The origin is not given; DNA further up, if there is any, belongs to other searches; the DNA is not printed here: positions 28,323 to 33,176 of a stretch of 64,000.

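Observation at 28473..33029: Giant AMP-ligase / 750-aa unknown / GNAT fusion protein (top candidate for an undescribed system)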

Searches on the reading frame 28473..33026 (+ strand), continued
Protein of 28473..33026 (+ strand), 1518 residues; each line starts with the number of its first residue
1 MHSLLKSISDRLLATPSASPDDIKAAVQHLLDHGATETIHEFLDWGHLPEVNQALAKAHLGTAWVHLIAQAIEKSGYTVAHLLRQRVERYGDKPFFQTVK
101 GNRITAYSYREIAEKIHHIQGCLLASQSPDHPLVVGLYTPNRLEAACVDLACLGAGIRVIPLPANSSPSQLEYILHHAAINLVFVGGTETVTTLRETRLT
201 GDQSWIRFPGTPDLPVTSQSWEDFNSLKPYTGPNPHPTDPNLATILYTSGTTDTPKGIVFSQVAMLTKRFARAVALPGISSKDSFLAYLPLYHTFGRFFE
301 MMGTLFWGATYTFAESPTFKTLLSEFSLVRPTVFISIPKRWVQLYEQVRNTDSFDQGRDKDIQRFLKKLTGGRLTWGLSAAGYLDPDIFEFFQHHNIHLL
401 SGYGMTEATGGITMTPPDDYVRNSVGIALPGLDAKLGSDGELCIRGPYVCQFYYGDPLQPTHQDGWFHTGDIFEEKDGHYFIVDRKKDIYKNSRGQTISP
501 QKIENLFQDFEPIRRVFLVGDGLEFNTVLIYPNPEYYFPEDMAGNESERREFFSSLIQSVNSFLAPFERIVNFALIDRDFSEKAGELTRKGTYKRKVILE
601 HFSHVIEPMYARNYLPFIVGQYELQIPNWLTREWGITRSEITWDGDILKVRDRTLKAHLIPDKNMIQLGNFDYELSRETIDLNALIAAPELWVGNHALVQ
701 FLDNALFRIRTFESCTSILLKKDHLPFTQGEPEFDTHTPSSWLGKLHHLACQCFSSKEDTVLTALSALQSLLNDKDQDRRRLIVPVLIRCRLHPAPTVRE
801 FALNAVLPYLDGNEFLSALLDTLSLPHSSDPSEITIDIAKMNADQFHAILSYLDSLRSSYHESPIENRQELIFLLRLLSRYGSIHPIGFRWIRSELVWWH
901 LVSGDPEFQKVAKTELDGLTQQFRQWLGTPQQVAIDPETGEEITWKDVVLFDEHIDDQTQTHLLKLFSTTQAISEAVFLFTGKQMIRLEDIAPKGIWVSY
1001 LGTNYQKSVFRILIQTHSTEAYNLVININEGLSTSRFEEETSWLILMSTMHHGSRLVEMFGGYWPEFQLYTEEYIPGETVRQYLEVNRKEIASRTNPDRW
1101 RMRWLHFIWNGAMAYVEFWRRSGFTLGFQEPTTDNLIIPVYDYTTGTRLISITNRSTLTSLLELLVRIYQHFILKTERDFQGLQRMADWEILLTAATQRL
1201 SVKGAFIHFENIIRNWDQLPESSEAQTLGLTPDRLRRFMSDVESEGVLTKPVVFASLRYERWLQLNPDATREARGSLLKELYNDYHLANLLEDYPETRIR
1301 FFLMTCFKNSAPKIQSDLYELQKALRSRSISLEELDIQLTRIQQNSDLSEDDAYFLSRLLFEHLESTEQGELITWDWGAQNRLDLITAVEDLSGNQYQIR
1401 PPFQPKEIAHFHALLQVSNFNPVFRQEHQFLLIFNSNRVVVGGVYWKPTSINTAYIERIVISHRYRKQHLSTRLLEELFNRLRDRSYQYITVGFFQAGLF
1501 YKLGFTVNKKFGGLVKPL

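Call 37: find_related_loci(query=A3, collection=genome_contigs, flank=8000)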
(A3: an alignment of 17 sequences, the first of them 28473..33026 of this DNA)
Query A3 (1518 aa) in genome_contigs; peptide patterns used: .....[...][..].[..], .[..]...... (x = any residue, [..] = any of these).
600 stretches matched a pattern (row limit reached: there are more); 584 encode a relative of the query (tblastn E <= 1e-3); the best 80 are kept; 80 distinct loci.
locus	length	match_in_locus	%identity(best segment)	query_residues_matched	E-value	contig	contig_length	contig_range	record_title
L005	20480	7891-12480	46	2-1518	0e+0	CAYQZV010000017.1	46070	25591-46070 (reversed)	MAG TPA_asm: uncultured bacterium isolate SRP167671_co2_176 genome assembly, contig: NODE_1013_length_46070_cov_20.83716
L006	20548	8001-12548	45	19-1518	0e+0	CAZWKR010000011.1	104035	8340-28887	MAG TPA_asm: uncultured bacterium isolate SRP167671_co2_138 genome assembly, contig: NODE_206_length_104035_cov_25.50934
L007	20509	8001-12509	44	18-1516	0e+0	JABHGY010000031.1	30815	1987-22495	MAG: Candidatus Neomarinimicrobiota bacterium isolate SI037_bin27 k141_250202, whole genome shotgun sequence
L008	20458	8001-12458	44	37-1518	0e+0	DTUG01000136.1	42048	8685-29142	MAG TPA_asm: Candidatus Neomarinimicrobiota bacterium isolate UWMA-0099 NODE_298_length_42048_cov_6.867549, whole genome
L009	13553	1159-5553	44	28-1518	0e+0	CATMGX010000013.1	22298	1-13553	MAG: uncultured Candidatus Marinimicrobia bacterium isolate SRR3966130_bin.15_MetaWRAP_v1.3_MAG genome assembly, contig:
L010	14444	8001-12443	44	37-1516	0e+0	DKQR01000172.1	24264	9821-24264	MAG TPA_asm: Candidatus Marinimicrobia bacterium UBA7303 UBA7303_contig_24688, whole genome shotgun sequence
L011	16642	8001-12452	43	39-1518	0e+0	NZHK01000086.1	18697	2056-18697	MAG: Candidatus Neomarinimicrobiota bacterium isolate MED648 64262, whole genome shotgun sequence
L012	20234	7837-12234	44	30-1518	0e+0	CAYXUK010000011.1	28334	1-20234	MAG TPA_asm: uncultured bacterium isolate SRP077602_co3_64 genome assembly, contig: NODE_1846_length_28334_cov_12.952933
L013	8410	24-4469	43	38-1518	0e+0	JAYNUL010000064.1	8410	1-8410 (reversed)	MAG: Candidatus Neomarinimicrobiota bacterium isolate 139536_S27_metabat_bins_2.tsv.030_sub NODE_6719_length_8410_cov_9.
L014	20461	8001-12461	43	35-1518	0e+0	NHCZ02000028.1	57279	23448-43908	MAG: bacterium TMED46 isolate TMED46 100183, whole genome shotgun sequence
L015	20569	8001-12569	47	1-1518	0e+0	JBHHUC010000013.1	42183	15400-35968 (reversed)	MAG: Fidelibacterota bacterium isolate S.6.sp2_bin.15 NODE_99_length_42183_cov_5.757240, whole genome shotgun sequence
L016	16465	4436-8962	45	19-1518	0e+0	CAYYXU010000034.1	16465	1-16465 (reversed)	MAG TPA_asm: uncultured bacterium isolate SRP200020_co5_37 genome assembly, contig: NODE_5402_length_16465_cov_15.601889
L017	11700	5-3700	46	285-1518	0e+0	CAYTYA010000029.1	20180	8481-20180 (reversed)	MAG TPA_asm: uncultured bacterium isolate SRP200020_co5_92 genome assembly, contig: NODE_4078_length_20180_cov_13.752745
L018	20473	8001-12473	42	30-1518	0e+0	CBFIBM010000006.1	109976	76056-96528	MAG: uncultured bacterium isolate Co_bin_502_strict genome assembly, contig: Co_bin_502_strict_c6, whole genome shotgun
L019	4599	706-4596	43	17-1343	0e+0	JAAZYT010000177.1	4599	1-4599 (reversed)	MAG: Candidatus Neomarinimicrobiota bacterium isolate bin68o c_000000614197, whole genome shotgun sequence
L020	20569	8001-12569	37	7-1518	0e+0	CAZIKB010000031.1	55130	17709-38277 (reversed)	MAG TPA_asm: uncultured Cytophagia bacterium isolate binchicken_co121_9 genome assembly, contig: NODE_181_length_55130_c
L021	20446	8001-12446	44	40-1518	0e+0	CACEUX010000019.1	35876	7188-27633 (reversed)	uncultured Candidatus Marinimicrobia bacterium isolate AG-404-J18 genome assembly, contig: AG-404-J18_NODE_19, whole gen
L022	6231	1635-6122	38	39-1518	0e+0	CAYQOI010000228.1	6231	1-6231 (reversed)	MAG TPA_asm: uncultured Cytophagia bacterium isolate SRP162660_co2_222 genome assembly, contig: NODE_9850_length_6231_co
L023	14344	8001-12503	38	31-1518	0e+0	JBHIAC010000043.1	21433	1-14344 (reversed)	MAG: bacterium isolate K_3_bin.3 NODE_648_length_21433_cov_9.865235, whole genome shotgun sequence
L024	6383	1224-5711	38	42-1518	0e+0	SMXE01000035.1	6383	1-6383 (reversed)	MAG: Caldithrix sp. isolate CR04bin15 k141_297268, whole genome shotgun sequence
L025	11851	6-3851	42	241-1518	0e+0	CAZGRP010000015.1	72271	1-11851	MAG TPA_asm: uncultured Cytophagia bacterium isolate SRP216583_co2_59 genome assembly, contig: NODE_136_length_72271_cov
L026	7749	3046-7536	37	20-1518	0e+0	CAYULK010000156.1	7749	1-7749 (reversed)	MAG TPA_asm: uncultured Calditrichota bacterium isolate SRP128015_co2_49 genome assembly, contig: NODE_8168_length_7749_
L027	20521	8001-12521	36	33-1518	0e+0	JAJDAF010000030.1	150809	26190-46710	MAG: candidate division KSB1 bacterium isolate OFTM356 OFTM356_29, whole genome shotgun sequence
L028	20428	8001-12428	37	51-1518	0e+0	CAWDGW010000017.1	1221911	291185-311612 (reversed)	MAG: uncultured Holophagae bacterium isolate MFD03804.bin.1.132 genome assembly, contig: contig_9882, whole genome shotg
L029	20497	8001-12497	37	18-1518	0e+0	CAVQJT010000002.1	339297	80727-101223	MAG: Calditrichia bacterium isolate MFD09779.bin.2.87 genome assembly, contig: contig_27095, whole genome shotgun sequen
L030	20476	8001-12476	37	39-1518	0e+0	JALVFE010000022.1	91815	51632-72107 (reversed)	MAG: Melioribacteraceae bacterium isolate 134-614_metabat2_scaf2bin.157 134-614_scaffold_30_c1, whole genome shotgun seq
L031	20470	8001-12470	36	38-1518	0e+0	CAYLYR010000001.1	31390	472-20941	MAG TPA_asm: uncultured Melioribacter sp. isolate SRP163575_co1_389 genome assembly, contig: NODE_2780_length_31390_cov_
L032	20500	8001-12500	36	34-1518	0e+0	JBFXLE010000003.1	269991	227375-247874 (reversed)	MAG: Calditrichaceae bacterium isolate CA_2019_TPIn_91 NODE_139_length_269991_cov_20.120639_TPIn, whole genome shotgun s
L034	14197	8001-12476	36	39-1518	0e+0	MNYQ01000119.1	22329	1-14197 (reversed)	MAG: Ignavibacteria bacterium CG2_30_36_16 cg2_3.0_scaffold_1693_c, whole genome shotgun sequence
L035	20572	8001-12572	36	4-1518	0e+0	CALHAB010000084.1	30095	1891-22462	MAG: uncultured Ignavibacterium sp. isolate R1_Bin_MAXBIN__024_1 genome assembly, contig: c_000000261466, whole genome s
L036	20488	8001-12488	36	32-1518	0e+0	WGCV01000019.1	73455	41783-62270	MAG: Melioribacteraceae bacterium isolate S145_16 k151_16454, whole genome shotgun sequence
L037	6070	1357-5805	36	40-1518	0e+0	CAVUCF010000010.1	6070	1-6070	MAG: uncultured Ignavibacteriaceae bacterium isolate MFD02979.bin.1.207 genome assembly, contig: contig_145676, whole ge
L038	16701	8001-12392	36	64-1518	0e+0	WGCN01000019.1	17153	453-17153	MAG: Calditrichales bacterium isolate S144_8_esom k151_130162, whole genome shotgun sequence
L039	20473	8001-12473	36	37-1518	0e+0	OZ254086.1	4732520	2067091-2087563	MAG: Calditrichales bacterium isolate 9af047bb-fff5-47c5-8bde-b903f089fbd6 genome assembly, chromosome: 1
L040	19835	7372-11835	37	45-1518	0e+0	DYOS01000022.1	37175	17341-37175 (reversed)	MAG TPA_asm: Caldithrix sp. isolate SulCav_GS09_5_48_20 SulCav_GS09_5_1522_length_37175_cov_12_164116, whole genome shot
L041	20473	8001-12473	35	40-1518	0e+0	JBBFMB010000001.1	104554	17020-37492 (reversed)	MAG: Ignavibacterium sp. isolate Uz-U4-40 NODE_1_length_104554_cov_3.670904, whole genome shotgun sequence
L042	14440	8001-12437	36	43-1518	0e+0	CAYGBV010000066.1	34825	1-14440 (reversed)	MAG TPA_asm: uncultured Gemmatimonadaceae bacterium isolate ERP108616_co1_411 genome assembly, contig: k119_1350450, who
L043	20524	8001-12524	35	19-1518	0e+0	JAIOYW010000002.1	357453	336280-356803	MAG: Ignavibacteriales bacterium isolate Tobar12.5m-G23 Tobar12-5m-20mill-C7, whole genome shotgun sequence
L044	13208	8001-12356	35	68-1518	0e+0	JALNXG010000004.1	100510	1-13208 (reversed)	MAG: Melioribacteraceae bacterium isolate SO_2016_LW3 bin 28 scaffold00305_LW162_2016, whole genome shotgun sequence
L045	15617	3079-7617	36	4-1518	0e+0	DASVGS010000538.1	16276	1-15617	MAG TPA_asm: Ignavibacteriaceae bacterium isolate SMAG_U2121 k141_1103977, whole genome shotgun sequence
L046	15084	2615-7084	35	39-1518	0e+0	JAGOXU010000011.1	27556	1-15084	MAG: Ignavibacterium sp. isolate Gw_Inlet_bin_290 Gw_Inlet_1184_length_27556_cov_5.624376, whole genome shotgun sequence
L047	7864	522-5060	36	5-1518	0e+0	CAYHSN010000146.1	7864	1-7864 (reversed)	MAG TPA_asm: uncultured Vicinamibacterales bacterium isolate ERP119705_co14_223 genome assembly, contig: NODE_14727_leng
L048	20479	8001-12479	36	40-1518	0e+0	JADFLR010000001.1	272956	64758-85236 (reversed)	MAG: Bacteroidetes bacterium isolate B54T1B5 B54T1B5_NODE2, whole genome shotgun sequence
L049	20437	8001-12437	36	43-1518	0e+0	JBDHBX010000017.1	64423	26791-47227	MAG: Gemmatimonadota bacterium isolate M8-12_Bin_273 M8-12_Bin_273_scaffold_721, whole genome shotgun sequence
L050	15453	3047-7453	37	55-1518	0e+0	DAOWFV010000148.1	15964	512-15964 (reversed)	MAG TPA_asm: Acidobacteriota bacterium isolate CSMAG_1974 CSMAG_1974_k141_1600057_length_15964_cov_16.3121, whole genome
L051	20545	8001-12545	35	10-1518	0e+0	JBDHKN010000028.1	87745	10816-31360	MAG: Gemmatimonadota bacterium isolate BHB10-38_Bin_27 BHB10-38_Bin_27_scaffold_1968, whole genome shotgun sequence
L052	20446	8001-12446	35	41-1518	0e+0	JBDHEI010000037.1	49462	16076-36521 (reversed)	MAG: Gemmatimonadota bacterium isolate M8-44_Bin_155 M8-44_Bin_155_scaffold_2734, whole genome shotgun sequence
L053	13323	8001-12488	35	31-1518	0e+0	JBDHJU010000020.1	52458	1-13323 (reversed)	MAG: Gemmatimonadota bacterium isolate BHB10-26_Bin_323 BHB10-26_Bin_323_scaffold_2270, whole genome shotgun sequence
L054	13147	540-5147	34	6-1518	0e+0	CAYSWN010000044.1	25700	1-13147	MAG TPA_asm: uncultured Ignavibacterium sp. isolate binchicken_co269_41 genome assembly, contig: NODE_1656_length_25700_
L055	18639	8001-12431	35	55-1518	0e+0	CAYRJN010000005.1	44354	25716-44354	MAG TPA_asm: uncultured Calditrichaceae bacterium isolate SRP163575_co1_350 genome assembly, contig: NODE_1533_length_44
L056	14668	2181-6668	35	31-1518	0e+0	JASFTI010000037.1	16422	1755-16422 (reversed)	MAG: Gemmatimonadales bacterium isolate D1103U20metaG_Bin_262 D1103U20metaG_FD_scaffold_846_c1, whole genome shotgun seq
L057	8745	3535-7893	35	67-1518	0e+0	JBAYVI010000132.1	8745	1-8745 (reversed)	MAG: Melioribacteraceae bacterium isolate SO_2016_LW3_56 scaffold12170_LW162_2016, whole genome shotgun sequence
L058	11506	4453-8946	35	34-1518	0e+0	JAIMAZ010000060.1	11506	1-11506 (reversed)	MAG: Ignavibacterium sp. isolate HOT.MB2.1 Contig62, whole genome shotgun sequence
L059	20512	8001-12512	35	25-1518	0e+0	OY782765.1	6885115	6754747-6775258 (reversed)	MAG: Melioribacteraceae bacterium isolate b49f5fa7-6043-4eb4-88a3-53a29b1f0925 genome assembly, chromosome: 1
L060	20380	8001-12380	37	64-1518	0e+0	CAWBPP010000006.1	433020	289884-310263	MAG: Candidatus Polarisedimenticolaceae bacterium isolate MFD03804.bin.3.322 genome assembly, contig: contig_48567, whol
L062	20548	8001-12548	36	10-1518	0e+0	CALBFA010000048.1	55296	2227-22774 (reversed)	MAG TPA_asm: uncultured Candidatus Marinimicrobia bacterium isolate ERR2206774_bin.146_CONCOCT_v1.1_MAG genome assembly,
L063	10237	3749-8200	36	41-1518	0e+0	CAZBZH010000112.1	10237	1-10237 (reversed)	MAG TPA_asm: uncultured Acidobacteriota bacterium isolate SRP135972_co1_119 genome assembly, contig: NODE_8881_length_10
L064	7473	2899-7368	35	35-1518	0e+0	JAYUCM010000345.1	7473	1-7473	MAG: Acidobacteriota bacterium isolate GFS_6979 GFS_6979_344, whole genome shotgun sequence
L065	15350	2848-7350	35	12-1518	0e+0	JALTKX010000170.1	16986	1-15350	MAG: Calditrichia bacterium isolate S139_maxbin2_scaf2bin.257 S139_NODE_2810_length_16986_cov_9.359630, whole genome sho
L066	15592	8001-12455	34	43-1518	0e+0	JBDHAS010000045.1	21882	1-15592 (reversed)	MAG: Gemmatimonadota bacterium isolate M3-44_Bin_339 M3-44_Bin_339_scaffold_8317, whole genome shotgun sequence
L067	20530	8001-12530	36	1-1518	0e+0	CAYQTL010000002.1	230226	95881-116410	MAG TPA_asm: uncultured Thermoanaerobaculia bacterium isolate SRP332253_co2_167 genome assembly, contig: NODE_22_length_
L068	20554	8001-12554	35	13-1518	0e+0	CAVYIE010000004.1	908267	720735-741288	MAG: Candidatus Eisenbacteria bacterium isolate MFD05684.bin.1.2 genome assembly, contig: contig_36589, whole genome sho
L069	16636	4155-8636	34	37-1518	0e+0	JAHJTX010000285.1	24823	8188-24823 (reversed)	MAG: Bacteroidetes bacterium isolate OS_PC_MetaG.mb.71 OS_PC_MetaG.mb.71_k141_552775, whole genome shotgun sequence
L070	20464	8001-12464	36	37-1518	0e+0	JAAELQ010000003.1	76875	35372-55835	MAG: bacterium isolate Bpl_9 BplG_CONTIG20270, whole genome shotgun sequence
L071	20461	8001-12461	35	39-1518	0e+0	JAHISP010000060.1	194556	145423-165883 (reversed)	MAG: Bacteroidetes bacterium isolate MM_PC_MetaG.mb.18 MM_PC_MetaG.mb.18_k141_1161635, whole genome shotgun sequence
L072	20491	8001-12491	35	39-1518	0e+0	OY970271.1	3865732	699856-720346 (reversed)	MAG: uncultured Ignavibacteriales bacterium isolate MFD02416.bin.c.14 genome assembly, chromosome: 1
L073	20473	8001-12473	35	35-1518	0e+0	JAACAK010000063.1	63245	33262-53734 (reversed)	MAG: Candidatus Kutchimonas denitrificans isolate KS3-K002 K_merged_R1_(paired)_contig_58140, whole genome shotgun seque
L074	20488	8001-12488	35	31-1518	0e+0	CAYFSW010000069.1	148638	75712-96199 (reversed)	MAG TPA_asm: uncultured Gemmatimonadota bacterium isolate ERP108616_co1_161 genome assembly, contig: k119_2003887, whole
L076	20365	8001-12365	35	64-1518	0e+0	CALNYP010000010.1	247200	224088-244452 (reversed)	MAG: uncultured bacterium isolate LOGT_bin.0176 genome assembly, contig: contig_58779, whole genome shotgun sequence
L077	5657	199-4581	36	63-1518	0e+0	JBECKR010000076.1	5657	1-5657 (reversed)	MAG: Acidobacteriota bacterium isolate ETDI10 k127_2507650, whole genome shotgun sequence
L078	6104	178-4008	38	243-1518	0e+0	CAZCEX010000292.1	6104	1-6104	MAG TPA_asm: uncultured Thermoanaerobaculia bacterium isolate SRP155585_co2_217 genome assembly, contig: NODE_12525_leng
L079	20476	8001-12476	36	34-1518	0e+0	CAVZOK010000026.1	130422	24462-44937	MAG: Candidatus Sulfomarinibacteraceae bacterium isolate MFD03804.bin.2.114 genome assembly, contig: contig_55218, whole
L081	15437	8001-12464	38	39-1518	0e+0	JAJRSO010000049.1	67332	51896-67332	MAG: Calditrichota bacterium isolate Dive96_bin1.111 k141_2936043, whole genome shotgun sequence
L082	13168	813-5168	35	64-1518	0e+0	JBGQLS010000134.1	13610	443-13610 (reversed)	MAG: Anaeromyxobacteraceae bacterium isolate OBJ2_061818_050_32 k141_1570999_length_13610_cov_13.3461, whole genome shot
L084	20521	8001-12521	35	22-1518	0e+0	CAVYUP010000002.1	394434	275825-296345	MAG: uncultured Bacteroidetes bacterium isolate MFD01721.bin.1.11 genome assembly, contig: contig_26839, whole genome sh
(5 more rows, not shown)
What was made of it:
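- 28473..33029 (+): Whole gene, 1,518 codons plus stop. An alternative TTG start lies 6 nt upstream at 28467. Full-length relatives were confirmed in the 80 loci retrieved from at least 584 matching genomes (call 37).
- The 80 best genomic loci come from independent assemblies, including complete chromosomes and a cultured strain (call 37).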
